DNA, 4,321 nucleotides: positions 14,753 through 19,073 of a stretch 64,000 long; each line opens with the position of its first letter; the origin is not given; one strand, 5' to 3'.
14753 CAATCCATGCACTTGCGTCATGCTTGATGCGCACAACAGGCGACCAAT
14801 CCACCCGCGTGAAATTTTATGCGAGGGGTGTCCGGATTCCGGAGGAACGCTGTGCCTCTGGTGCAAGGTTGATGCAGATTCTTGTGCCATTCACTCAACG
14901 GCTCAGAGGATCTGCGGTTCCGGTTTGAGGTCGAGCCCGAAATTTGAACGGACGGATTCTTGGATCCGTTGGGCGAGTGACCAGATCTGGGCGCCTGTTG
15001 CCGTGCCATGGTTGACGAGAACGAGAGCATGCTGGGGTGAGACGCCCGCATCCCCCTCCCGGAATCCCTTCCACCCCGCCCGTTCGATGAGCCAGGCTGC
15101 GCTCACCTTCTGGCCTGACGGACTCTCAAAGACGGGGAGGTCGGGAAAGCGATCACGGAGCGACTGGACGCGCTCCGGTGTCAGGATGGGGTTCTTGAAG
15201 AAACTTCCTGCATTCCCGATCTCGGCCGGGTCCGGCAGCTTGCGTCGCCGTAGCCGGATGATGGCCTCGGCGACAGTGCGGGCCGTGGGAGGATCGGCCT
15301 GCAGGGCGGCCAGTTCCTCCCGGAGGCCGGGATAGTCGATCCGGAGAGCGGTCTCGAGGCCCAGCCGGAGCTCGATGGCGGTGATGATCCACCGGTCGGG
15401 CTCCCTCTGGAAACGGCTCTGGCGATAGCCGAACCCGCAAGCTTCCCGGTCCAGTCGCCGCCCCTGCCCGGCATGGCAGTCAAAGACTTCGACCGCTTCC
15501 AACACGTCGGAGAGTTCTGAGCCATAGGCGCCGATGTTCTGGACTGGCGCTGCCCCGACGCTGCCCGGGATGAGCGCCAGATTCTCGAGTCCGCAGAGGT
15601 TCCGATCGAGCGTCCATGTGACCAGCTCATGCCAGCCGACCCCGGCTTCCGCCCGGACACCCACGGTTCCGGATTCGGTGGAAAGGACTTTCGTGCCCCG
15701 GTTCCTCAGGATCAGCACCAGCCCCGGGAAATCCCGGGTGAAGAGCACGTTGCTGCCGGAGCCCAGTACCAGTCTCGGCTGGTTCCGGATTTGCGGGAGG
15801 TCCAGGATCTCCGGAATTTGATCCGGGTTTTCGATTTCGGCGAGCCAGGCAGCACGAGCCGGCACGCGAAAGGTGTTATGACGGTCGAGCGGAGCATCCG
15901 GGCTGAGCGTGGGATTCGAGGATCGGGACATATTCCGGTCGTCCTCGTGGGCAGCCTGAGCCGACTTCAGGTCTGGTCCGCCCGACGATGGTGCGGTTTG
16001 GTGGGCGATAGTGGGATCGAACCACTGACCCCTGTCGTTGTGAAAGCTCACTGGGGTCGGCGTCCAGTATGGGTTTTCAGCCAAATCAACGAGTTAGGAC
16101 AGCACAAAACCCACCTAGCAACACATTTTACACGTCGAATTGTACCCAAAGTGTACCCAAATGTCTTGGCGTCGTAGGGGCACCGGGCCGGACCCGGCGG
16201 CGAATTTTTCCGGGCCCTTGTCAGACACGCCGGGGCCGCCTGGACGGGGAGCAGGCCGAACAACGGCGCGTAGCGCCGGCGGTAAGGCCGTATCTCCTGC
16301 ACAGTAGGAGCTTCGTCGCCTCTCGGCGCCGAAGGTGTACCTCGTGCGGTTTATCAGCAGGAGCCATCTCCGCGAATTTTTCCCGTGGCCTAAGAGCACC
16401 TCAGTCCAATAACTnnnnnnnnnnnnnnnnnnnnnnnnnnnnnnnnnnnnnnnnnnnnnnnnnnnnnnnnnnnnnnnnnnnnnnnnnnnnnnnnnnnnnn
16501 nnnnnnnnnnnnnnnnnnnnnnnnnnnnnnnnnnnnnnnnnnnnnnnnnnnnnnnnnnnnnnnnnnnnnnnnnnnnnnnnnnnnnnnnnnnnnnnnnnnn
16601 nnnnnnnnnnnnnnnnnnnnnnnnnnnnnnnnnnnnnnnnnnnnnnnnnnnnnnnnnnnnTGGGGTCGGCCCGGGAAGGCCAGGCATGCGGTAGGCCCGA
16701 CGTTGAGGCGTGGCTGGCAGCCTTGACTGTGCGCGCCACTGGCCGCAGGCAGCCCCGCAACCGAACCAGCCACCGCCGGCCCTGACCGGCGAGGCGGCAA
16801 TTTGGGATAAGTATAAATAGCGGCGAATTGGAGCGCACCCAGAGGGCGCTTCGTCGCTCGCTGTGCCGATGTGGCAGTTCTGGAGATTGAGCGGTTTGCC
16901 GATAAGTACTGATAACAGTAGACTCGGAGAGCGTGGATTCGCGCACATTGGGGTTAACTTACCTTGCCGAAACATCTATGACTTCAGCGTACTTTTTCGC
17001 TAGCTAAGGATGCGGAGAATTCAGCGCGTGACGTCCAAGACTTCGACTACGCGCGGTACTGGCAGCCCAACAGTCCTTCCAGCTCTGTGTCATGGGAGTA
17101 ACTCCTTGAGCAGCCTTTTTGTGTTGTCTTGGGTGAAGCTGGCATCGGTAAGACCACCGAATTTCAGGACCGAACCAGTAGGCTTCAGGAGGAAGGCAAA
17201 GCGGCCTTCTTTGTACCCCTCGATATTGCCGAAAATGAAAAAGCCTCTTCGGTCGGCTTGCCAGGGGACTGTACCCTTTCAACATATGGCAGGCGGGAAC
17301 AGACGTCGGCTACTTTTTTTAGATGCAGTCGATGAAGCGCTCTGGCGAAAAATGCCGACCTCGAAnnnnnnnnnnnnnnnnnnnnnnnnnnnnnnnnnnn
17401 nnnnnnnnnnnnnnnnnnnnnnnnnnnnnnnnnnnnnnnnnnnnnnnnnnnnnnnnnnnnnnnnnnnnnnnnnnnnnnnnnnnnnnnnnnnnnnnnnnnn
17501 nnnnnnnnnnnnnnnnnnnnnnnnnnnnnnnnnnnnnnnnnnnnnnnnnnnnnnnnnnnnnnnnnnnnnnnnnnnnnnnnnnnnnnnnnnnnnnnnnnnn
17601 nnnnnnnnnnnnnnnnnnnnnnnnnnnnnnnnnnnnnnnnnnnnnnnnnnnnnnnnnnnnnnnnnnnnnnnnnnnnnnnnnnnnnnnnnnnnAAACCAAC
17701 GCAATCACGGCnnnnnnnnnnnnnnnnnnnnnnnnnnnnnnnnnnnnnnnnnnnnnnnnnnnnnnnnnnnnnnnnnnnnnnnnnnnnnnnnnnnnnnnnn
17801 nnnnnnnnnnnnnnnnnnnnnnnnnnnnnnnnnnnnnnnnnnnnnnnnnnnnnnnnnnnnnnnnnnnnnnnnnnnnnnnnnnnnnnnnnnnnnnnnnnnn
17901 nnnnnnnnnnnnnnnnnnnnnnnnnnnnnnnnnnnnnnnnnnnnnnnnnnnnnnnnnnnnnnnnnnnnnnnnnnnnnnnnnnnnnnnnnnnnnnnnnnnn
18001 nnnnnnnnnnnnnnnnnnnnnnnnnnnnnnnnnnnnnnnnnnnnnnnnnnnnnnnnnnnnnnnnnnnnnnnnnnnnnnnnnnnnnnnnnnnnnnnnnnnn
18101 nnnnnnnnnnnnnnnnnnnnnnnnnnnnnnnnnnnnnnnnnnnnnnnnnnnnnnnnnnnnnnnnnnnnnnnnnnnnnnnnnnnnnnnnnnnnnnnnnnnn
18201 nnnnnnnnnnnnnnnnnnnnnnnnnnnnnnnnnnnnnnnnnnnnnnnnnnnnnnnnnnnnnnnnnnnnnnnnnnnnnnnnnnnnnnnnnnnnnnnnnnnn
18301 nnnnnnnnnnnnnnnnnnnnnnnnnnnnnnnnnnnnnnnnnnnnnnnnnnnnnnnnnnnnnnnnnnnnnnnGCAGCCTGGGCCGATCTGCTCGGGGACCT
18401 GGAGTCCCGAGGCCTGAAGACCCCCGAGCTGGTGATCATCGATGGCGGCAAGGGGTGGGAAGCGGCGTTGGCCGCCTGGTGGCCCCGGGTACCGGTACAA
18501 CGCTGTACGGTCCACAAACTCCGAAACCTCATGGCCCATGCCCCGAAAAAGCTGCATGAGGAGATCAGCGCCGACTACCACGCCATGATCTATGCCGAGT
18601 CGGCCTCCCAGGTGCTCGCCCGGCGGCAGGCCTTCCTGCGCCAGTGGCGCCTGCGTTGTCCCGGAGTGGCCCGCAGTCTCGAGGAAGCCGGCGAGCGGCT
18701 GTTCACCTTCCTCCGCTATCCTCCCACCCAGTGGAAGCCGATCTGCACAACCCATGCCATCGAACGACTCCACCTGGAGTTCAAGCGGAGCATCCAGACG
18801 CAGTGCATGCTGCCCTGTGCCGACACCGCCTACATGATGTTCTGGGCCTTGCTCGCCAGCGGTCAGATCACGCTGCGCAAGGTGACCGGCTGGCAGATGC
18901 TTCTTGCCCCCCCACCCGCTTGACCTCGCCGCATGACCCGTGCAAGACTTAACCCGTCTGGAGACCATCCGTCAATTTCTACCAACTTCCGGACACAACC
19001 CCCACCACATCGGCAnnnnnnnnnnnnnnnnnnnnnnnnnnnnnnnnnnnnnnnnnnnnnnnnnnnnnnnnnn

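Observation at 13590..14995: higBA-like toxin-antitoxin cassette bracketed by 105-bp perfect direct repeats, carrying a diverged second copy of the tRNA-Val remnant and murB 5' end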

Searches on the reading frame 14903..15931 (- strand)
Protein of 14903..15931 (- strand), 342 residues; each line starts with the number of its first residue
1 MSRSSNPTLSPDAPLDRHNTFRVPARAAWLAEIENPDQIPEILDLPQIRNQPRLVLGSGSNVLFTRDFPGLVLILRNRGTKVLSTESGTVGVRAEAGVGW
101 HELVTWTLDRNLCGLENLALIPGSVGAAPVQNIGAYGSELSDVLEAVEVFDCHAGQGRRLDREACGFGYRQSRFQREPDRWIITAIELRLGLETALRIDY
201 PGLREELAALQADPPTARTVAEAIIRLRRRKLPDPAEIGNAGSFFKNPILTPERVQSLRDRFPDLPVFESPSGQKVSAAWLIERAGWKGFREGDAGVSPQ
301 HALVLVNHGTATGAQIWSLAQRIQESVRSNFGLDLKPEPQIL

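Call 11: search_protein_families(library=pfam, proteins=[window:14903-15931:-], max_evalue=0.01)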
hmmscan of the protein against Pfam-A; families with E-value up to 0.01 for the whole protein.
window:14903-15931:- (342 aa): 2 families
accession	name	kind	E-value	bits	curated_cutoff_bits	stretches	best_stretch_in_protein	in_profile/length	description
PF02873.21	MurB_C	-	1e-30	106.3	27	1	220-342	2-99/99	UDP-N-acetylenolpyruvoylglucosamine reductase, C-terminal domain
PF01565.28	FAD_binding_4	-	4.3e-19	69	26.4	1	30-153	4-131/139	FAD binding domain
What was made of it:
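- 14903..15931 (-): Functional murB (342 aa). Pfam FAD_binding_4 + MurB_C (call 11).
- Checked: The right copy is the last 30 codons plus stop of murB (14903-15931, minus strand; Pfam FAD_binding_4 + MurB_C, call 11) and 12 bp beyond the stop.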

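Call 12: find_encoding_contigs(protein=window:14906-15931:-, flank=10000, max_places=10)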
Protein window:14906-15931:- (342 aa): 3 contigs read that carry it; 3 places shown.
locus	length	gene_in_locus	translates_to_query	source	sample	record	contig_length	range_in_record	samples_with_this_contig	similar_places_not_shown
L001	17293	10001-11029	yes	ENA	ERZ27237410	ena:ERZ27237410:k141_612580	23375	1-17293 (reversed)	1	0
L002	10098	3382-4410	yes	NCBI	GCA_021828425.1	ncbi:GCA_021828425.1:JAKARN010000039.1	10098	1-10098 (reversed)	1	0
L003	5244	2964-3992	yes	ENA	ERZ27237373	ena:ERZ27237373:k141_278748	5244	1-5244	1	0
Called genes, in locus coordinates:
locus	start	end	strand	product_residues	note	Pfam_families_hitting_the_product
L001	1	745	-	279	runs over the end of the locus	-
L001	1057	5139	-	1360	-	PF01381:HTH_3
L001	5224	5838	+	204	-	PF13338:AbiEi_4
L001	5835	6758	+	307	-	PF08843:AbiEii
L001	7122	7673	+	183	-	-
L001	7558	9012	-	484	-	PF00749:tRNA-synt_1c, PF19269:Anticodon_2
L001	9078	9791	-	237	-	PF00753:Lactamase_B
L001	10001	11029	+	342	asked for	PF01565:FAD_binding_4, PF02873:MurB_C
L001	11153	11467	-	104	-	PF21716:dnstrm_HI1420, PF01381:HTH_3 (weak), PF13443:HTH_26 (weak)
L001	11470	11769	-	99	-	PF05973:Gp49 (weak)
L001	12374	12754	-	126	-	-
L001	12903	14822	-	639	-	PF04055:Radical_SAM, PF13282:DUF4070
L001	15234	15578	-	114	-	PF13893:RRM_5, PF00076:RRM_1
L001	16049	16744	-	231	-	-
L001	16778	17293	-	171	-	?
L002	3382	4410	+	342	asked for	PF01565:FAD_binding_4, PF02873:MurB_C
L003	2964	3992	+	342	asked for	PF01565:FAD_binding_4, PF02873:MurB_C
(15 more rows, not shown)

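Call 15: find_related_loci(query=window:14906-15931:-, collection=genome_contigs, flank=6000)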
Query window:14906-15931:- (342 aa) in genome_contigs; peptide patterns used: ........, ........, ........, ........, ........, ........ (x = any residue, [..] = any of these).
600 stretches matched a pattern (row limit reached: there are more); 592 encode a relative of the query (tblastn E <= 1e-3); the best 80 are kept; 80 distinct loci.
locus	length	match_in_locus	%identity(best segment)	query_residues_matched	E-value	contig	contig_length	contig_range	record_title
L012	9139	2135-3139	59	8-342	6e-130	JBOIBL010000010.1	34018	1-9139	MAG: Gammaproteobacteria bacterium isolate TC-S_metabat2.bin.339 k127_4866369, whole genome shotgun sequence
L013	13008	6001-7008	53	9-342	4e-118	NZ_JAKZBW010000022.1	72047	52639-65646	Pseudoxanthomonas sp. LH2527 NODE_22_length_72047_cov_13.648067, whole genome shotgun sequence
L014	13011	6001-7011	55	8-342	2e-115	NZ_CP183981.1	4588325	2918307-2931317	Stenotrophomonas maltophilia strain R-24 chromosome, complete genome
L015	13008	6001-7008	55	9-342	4e-113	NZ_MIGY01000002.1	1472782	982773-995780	Xanthomonas arboricola strain CFBP 7645 XarjCFBP764502, whole genome shotgun sequence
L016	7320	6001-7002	53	8-342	5e-112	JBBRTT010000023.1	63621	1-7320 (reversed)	MAG: Lysobacterales bacterium isolate La2_metabat2.271 La2_metabat2.271_K_1001556L63621_cov_20.2922, whole genome shotgu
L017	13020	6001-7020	52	9-342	3e-110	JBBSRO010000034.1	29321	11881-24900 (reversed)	MAG: Lysobacterales bacterium isolate SVL1_sbin.39 SVL1_sbin.39_K_227090_L_29321_cov_16.9959, whole genome shotgun seque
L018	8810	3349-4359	53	8-342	6e-110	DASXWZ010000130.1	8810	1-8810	MAG TPA_asm: Rhodanobacteraceae bacterium isolate SMAG_U4785 k141_625804, whole genome shotgun sequence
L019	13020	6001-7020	53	5-342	1e-109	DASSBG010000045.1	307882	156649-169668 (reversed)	MAG TPA_asm: Rhodanobacteraceae bacterium isolate SMAG_U888 k141_193266, whole genome shotgun sequence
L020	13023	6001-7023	55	3-342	2e-109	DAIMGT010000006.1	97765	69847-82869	MAG TPA_asm: Pseudomonadota bacterium isolate CTOTU1219 NODE_31_length_97765_cov_50.883042, whole genome shotgun sequenc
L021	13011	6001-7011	53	8-342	1e-108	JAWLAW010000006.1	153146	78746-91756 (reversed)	MAG: Lysobacteraceae bacterium isolate AC2.102 AC2.102.fa-6, whole genome shotgun sequence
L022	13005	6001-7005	53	8-342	2e-108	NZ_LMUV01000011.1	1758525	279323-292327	Rhodanobacter sp. L36 NODE_14_length_1758427_cov_9.285805, whole genome shotgun sequence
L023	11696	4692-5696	53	8-342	5e-108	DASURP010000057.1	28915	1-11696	MAG TPA_asm: Rhodanobacteraceae bacterium isolate SMAG_U1710 k141_571389, whole genome shotgun sequence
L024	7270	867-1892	48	5-342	5e-107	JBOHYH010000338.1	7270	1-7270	MAG: Arenimonas sp. isolate H1-B1_maxbin2.bin.233 k127_1478889, whole genome shotgun sequence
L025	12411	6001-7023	52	3-342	4e-107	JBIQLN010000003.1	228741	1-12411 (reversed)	MAG: Rhodanobacter sp. isolate mag.37g NODE_65_length_228741, whole genome shotgun sequence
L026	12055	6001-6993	55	12-342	3e-106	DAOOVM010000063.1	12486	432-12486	MAG TPA_asm: Rhodanobacteraceae bacterium isolate AMR_MDS_2441 NODE_3329_length_12486_cov_5.488778, whole genome shotgun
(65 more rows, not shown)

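Call 17: find_homologous_proteins(query=window:14906-15931:-, max_evalue=1e-60)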
Query window:14906-15931:- (342 aa): 7539 proteins with E <= 1e-60 among 8000 candidates; the best 120 are listed.
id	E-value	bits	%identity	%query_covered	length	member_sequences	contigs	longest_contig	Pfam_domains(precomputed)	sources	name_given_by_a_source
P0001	6.0e-227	770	100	100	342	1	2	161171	PF01565.29,PF02873.22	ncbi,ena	-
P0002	1.8e-193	660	87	100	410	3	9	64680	PF01565.29,PF02873.22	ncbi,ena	-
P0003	3.6e-185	633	82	99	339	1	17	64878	PF01565.29,PF02873.22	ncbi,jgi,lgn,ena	jgi:UDP-N-acetylmuramate dehydrogenase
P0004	1.1e-157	542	70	100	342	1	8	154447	PF01565.29,PF02873.22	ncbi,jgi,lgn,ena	jgi:UDP-N-acetylmuramate dehydrogenase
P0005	9.8e-143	493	64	100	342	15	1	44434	PF01565.29,PF02873.22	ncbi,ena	-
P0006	7.7e-141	487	63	100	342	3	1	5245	PF01565.29,PF02873.22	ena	-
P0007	2.3e-139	482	62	99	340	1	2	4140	PF01565.29,PF02873.22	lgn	-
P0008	4.6e-139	481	64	98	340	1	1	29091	PF01565.29,PF02873.22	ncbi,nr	ncbi:MAG: UDP-N-acetylmuramate dehydrogenase [Gammaproteobacteria bacterium]|nr:UDP-N-acetylmuramate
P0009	2.4e-138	479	63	98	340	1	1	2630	PF01565.29,PF02873.22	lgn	-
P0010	9.5e-138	477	61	99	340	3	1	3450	PF01565.29,PF02873.22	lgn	-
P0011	3.0e-137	475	64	98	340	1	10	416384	PF01565.29,PF02873.22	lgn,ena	-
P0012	7.9e-137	474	63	98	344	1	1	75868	PF01565.29,PF02873.22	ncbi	-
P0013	9.0e-137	474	63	98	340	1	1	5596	PF01565.29,PF02873.22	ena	-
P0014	2.2e-136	472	62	99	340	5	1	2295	PF01565.29,PF02873.22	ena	-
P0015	3.2e-136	472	62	99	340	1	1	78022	PF01565.29,PF02873.22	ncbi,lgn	ncbi:MAG: UDP-N-acetylmuramate dehydrogenase [Gammaproteobacteria bacterium]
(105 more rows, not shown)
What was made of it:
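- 14903..15931 (-): It is 87%, 82% and 70% identical to the orthologues in three sister species (call 17).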

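Call 18: find_encoding_contigs(protein=P0002, flank=8000, max_places=4)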
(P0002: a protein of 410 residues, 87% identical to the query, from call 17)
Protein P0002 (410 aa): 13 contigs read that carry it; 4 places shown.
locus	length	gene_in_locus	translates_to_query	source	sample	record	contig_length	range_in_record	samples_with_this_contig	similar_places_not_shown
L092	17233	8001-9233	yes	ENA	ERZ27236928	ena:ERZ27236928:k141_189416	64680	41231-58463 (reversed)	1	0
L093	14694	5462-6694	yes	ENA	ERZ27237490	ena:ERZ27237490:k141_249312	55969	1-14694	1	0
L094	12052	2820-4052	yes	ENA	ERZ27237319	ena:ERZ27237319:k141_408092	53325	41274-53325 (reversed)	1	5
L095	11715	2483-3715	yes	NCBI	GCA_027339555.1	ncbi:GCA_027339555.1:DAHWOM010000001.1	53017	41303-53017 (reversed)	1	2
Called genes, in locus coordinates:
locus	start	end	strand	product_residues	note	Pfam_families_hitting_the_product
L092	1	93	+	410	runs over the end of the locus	-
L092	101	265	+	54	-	-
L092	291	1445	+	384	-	PF00772:DnaB, PF13481:AAA_25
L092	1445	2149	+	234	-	-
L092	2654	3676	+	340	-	PF00589:Phage_integrase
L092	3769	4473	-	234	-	PF26309:DUF8082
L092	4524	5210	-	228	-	-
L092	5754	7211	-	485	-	PF00749:tRNA-synt_1c, PF19269:Anticodon_2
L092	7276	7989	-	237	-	PF00753:Lactamase_B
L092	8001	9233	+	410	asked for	PF01565:FAD_binding_4, PF02873:MurB_C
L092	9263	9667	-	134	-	-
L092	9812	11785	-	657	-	PF04055:Radical_SAM, PF13282:DUF4070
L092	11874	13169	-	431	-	PF12323:HTH_OrfB_IS605, PF01385:OrfB_IS605, PF07282:Cas12f1-like_TNB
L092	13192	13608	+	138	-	PF01797:Y1_Tnp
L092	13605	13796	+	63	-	-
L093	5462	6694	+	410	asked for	PF01565:FAD_binding_4, PF02873:MurB_C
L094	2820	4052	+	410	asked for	PF01565:FAD_binding_4, PF02873:MurB_C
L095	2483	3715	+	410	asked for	PF01565:FAD_binding_4, PF02873:MurB_C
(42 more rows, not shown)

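Call 19: find_encoding_contigs(protein=P0003, flank=8000, max_places=4)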
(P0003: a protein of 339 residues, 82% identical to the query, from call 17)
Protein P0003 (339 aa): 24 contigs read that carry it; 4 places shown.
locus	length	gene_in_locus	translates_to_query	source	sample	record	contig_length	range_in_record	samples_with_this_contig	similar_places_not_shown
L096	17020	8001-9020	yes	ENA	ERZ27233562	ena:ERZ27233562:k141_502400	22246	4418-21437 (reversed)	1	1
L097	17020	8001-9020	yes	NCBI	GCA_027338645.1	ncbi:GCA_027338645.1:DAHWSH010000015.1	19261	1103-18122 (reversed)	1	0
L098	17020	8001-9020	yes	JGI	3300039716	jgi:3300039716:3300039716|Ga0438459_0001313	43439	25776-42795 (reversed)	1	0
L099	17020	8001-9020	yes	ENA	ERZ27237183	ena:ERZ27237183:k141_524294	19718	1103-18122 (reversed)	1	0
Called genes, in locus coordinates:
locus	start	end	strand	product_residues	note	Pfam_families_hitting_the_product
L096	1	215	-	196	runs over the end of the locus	PF13280:WYL (weak)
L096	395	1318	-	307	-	PF08843:AbiEii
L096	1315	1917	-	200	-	PF13338:AbiEi_4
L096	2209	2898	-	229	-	-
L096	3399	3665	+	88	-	-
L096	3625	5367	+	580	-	PF00239:Resolvase, PF07508:Recombinase, PF13408:Zn_ribbon_recom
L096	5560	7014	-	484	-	PF00749:tRNA-synt_1c, PF19269:Anticodon_2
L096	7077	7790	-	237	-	PF00753:Lactamase_B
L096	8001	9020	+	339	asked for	PF01565:FAD_binding_4, PF02873:MurB_C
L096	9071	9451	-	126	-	-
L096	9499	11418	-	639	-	PF04055:Radical_SAM, PF13282:DUF4070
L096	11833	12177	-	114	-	PF13893:RRM_5, PF00076:RRM_1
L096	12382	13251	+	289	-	-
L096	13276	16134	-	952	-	PF00989:PAS, PF08448:PAS_4 (weak), PF13426:PAS_9, PF00989:PAS, PF13188:PAS_8, PF13426:PAS_9, PF00990:GGDEF, PF00563:EAL, +4 more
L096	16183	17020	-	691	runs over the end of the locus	PF00082:Peptidase_S8 (weak)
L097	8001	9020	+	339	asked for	PF01565:FAD_binding_4, PF02873:MurB_C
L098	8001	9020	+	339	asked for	PF01565:FAD_binding_4, PF02873:MurB_C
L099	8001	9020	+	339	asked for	PF01565:FAD_binding_4, PF02873:MurB_C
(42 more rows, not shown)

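Call 20: find_encoding_contigs(protein=P0004, flank=8000, max_places=3)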
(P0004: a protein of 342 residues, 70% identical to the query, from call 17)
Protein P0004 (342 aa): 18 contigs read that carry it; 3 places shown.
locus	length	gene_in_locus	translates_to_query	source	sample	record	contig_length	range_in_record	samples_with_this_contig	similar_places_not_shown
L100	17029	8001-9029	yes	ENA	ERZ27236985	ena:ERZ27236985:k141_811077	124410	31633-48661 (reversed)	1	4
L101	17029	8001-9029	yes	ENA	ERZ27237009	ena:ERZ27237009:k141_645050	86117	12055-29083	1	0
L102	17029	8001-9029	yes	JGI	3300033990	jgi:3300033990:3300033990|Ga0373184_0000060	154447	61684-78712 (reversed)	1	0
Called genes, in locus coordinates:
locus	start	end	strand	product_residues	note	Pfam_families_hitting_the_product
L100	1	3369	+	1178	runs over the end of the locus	PF17757:UvrB_inter, PF21132:MFD_D3, PF02559:CarD_TRCF_RID, PF00270:DEAD, PF04851:ResIII, PF00271:Helicase_C, PF03461:TRCF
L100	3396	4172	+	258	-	PF10972:CsiV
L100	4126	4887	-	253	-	PF01048:PNP_UDP_1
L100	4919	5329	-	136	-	-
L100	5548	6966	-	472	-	PF00749:tRNA-synt_1c, PF19269:Anticodon_2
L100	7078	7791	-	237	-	PF00753:Lactamase_B (weak)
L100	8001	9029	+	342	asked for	PF01565:FAD_binding_4, PF02873:MurB_C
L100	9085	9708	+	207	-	PF00300:His_Phos_1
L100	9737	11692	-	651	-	PF00361:Proton_antipo_M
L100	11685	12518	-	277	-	PF12797:Fer4_2 (faint), PF12837:Fer4_6 (faint), PF13237:Fer4_10 (faint), PF12838:Fer4_7, PF13187:Fer4_9 (weak), PF13484:Fer4_16 (faint), PF00037:Fer4 (weak), PF01058:Oxidored_q6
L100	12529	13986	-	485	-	PF00374:NiFeSe_Hases, PF00346:Complex1_49kDa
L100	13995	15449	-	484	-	PF00361:Proton_antipo_M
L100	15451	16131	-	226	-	-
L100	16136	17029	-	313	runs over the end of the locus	PF00146:NADHdh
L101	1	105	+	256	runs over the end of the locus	PF01987:AIM24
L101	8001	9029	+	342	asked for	PF01565:FAD_binding_4, PF02873:MurB_C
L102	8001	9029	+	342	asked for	PF01565:FAD_binding_4, PF02873:MurB_C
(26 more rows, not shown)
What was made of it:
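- Tried and rejected: The protein search followed by contig look-ups supplied the sister species instead (calls 17-20).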

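Call 46: list_cluster_members(proteins=[P0001, P0002, P0003, P0004, P0121])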
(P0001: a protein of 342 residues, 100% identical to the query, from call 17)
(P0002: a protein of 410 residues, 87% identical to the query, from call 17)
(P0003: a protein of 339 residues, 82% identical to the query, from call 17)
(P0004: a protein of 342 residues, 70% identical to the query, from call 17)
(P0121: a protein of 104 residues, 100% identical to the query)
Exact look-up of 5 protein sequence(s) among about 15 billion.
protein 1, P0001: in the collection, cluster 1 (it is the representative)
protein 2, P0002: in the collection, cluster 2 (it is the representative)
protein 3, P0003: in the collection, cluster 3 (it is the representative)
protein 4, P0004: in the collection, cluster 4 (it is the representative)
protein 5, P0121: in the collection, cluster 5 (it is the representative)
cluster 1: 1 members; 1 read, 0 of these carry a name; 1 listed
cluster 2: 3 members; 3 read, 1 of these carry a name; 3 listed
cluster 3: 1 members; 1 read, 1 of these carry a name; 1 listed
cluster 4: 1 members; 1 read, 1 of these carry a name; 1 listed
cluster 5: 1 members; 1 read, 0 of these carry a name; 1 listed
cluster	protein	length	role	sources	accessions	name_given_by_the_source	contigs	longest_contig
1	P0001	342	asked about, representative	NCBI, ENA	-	-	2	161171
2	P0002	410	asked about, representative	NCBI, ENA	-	-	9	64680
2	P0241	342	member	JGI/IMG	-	UDP-N-acetylmuramate dehydrogenase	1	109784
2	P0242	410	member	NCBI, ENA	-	-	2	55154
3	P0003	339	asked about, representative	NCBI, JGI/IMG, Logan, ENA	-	UDP-N-acetylmuramate dehydrogenase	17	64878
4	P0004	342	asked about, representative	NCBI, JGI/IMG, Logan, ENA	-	UDP-N-acetylmuramate dehydrogenase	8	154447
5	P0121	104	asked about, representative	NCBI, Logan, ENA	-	-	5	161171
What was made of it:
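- Tried and rejected: Taxonomic names could not be recovered (call 46).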

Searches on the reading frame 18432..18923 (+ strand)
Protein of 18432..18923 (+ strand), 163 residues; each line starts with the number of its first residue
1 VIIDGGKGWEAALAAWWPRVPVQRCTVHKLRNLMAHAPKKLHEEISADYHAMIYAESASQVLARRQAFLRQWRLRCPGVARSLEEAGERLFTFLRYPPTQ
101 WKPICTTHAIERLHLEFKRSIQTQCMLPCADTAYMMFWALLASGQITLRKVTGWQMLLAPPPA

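Call 43: search_protein_families(library=pfam, proteins=[window:18432-18923:+], max_evalue=0.001)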
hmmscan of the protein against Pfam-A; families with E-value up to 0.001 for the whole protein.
window:18432-18923:+ (163 aa): 1 family
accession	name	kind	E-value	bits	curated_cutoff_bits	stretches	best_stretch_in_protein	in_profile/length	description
PF00872.24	Transposase_mut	-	5.3e-26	91.8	21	1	2-142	230-370/379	Transposase, Mutator family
